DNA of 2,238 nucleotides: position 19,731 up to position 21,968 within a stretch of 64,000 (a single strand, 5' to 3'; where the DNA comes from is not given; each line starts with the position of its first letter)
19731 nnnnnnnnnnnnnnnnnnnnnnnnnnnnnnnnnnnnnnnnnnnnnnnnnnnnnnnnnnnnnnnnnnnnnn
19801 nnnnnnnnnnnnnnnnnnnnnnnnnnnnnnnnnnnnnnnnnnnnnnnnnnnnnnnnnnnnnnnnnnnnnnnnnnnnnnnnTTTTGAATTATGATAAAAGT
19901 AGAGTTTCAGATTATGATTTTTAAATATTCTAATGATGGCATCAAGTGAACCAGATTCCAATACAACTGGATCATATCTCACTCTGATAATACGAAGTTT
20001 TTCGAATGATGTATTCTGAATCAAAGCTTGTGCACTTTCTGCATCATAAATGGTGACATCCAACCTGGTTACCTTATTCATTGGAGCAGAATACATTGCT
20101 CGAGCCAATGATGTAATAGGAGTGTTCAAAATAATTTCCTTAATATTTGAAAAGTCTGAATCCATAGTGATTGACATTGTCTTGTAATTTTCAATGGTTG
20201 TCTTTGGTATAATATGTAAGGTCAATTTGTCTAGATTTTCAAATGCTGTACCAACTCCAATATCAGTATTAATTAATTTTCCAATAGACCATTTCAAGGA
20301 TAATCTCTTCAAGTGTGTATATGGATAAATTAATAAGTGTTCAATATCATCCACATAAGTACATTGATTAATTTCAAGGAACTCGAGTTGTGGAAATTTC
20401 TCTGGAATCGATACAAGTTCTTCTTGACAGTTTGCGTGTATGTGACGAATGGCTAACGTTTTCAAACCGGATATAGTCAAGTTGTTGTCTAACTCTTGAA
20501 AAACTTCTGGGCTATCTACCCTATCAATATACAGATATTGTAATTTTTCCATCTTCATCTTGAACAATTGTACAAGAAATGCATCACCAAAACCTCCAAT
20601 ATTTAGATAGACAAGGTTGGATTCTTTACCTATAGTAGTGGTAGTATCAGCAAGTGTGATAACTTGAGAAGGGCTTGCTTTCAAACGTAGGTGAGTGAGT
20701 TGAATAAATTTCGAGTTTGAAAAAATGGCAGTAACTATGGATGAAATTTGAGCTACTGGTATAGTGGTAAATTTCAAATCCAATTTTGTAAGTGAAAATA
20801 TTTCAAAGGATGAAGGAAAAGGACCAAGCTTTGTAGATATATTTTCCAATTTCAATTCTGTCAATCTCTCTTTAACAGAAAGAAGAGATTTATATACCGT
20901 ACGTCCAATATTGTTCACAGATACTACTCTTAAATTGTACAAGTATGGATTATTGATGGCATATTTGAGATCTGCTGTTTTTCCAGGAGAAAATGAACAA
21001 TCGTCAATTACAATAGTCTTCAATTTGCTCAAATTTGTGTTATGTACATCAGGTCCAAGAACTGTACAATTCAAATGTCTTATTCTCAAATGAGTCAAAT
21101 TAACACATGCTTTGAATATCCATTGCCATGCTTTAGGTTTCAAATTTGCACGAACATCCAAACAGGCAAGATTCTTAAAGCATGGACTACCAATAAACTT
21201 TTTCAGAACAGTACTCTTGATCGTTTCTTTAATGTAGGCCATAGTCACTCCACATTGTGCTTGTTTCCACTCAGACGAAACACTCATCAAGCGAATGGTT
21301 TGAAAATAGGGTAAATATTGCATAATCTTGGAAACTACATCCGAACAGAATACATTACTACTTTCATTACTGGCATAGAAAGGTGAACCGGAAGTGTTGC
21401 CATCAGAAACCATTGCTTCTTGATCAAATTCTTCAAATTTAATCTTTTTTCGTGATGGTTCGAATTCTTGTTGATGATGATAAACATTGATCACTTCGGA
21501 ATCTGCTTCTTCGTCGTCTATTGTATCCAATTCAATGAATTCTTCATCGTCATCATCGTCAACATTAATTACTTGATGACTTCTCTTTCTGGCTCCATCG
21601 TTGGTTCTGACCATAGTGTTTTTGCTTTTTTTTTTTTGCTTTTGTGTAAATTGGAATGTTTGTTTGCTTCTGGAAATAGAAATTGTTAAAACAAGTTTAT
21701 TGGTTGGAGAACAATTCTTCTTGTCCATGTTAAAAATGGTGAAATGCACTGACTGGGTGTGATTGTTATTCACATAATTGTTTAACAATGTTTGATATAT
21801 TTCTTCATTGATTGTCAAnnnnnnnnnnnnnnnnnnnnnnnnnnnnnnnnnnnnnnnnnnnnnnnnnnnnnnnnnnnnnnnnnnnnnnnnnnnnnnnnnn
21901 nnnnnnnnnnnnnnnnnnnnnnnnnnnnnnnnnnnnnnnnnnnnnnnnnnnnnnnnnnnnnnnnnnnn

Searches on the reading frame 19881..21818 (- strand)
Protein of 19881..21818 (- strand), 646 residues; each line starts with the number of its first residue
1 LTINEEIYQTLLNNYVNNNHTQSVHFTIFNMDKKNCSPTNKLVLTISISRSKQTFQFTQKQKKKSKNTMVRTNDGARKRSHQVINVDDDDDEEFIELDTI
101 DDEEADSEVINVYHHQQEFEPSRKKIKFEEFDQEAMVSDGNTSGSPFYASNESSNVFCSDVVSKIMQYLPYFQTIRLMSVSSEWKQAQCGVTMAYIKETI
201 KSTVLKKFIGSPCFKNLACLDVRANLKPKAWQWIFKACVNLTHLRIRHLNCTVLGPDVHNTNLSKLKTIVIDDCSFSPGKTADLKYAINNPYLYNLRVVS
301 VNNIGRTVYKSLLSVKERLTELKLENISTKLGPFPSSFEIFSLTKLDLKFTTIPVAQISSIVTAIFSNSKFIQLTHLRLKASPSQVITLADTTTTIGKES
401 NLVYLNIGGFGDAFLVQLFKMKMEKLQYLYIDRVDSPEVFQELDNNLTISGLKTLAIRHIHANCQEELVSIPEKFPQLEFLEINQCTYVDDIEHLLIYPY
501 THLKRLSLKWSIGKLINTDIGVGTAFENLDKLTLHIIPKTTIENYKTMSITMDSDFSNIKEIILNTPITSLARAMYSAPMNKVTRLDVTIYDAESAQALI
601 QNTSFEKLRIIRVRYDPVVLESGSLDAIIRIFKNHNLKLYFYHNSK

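Call 35: search_protein_families(library=pfam, proteins=[window:19881-21818:-], max_evalue=0.001)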
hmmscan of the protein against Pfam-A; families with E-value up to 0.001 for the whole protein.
window:19881-21818:- (646 aa): 3 families
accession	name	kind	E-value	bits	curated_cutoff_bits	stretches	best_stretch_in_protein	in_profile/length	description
PF25019.1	LRR_R13L1-DRL21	-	0.00013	22.3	27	0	181-274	43-127/127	R13L1/DRL21 LRRs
PF23598.1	LRR_14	-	0.00032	20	40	0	400-509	93-197/353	Leucine-rich repeat region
PF00646.38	F-box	-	0.00046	20.4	20.5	0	158-187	5-34/43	F-box domain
